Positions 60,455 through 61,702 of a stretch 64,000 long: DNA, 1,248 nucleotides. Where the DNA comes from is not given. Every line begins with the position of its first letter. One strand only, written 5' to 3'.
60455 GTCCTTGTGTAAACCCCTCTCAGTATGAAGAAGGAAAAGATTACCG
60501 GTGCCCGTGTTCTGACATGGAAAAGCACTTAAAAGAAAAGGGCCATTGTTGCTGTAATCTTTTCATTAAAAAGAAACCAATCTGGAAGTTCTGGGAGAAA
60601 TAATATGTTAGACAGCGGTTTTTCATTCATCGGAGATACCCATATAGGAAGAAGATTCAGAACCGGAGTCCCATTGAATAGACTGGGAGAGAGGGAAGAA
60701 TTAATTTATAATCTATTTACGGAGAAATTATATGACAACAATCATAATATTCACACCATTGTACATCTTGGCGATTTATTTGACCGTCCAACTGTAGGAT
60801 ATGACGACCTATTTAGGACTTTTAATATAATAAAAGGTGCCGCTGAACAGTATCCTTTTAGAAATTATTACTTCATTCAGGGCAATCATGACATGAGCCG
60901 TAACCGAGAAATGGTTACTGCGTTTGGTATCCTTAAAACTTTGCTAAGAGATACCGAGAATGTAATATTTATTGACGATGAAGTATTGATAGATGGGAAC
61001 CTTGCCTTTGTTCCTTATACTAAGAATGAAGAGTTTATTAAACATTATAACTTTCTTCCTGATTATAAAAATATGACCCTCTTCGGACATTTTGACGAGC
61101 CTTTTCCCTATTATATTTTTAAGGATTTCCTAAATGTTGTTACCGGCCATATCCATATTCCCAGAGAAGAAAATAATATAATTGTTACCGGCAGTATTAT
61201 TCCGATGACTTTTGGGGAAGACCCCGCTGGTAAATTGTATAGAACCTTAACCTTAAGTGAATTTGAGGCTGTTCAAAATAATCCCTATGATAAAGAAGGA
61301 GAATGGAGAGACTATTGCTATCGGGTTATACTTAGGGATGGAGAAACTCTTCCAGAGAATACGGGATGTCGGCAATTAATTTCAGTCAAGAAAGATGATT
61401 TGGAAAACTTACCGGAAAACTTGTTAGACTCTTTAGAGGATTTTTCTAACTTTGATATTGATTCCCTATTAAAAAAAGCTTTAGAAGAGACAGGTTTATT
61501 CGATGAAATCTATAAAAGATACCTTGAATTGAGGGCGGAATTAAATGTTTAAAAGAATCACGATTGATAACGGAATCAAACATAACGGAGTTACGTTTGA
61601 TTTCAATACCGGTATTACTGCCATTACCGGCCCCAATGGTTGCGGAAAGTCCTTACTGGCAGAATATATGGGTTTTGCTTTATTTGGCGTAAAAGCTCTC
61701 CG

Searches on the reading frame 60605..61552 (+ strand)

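Call 67: search_protein_families(library=pfam, proteins=[window:60605-61552:+], max_evalue=0.001)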
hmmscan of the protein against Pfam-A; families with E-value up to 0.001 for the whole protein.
window:60605-61552:+ (315 aa): 2 families
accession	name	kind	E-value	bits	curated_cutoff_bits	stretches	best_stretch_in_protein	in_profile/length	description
PF00149.33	Metallophos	-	3.4e-06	28.1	21.5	1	8-185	5-190/191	Calcineurin-like phosphoesterase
PF12850.12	Metallophos_2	-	0.00032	21.2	27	0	42-166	19-119/154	Calcineurin-like phosphoesterase superfamily domain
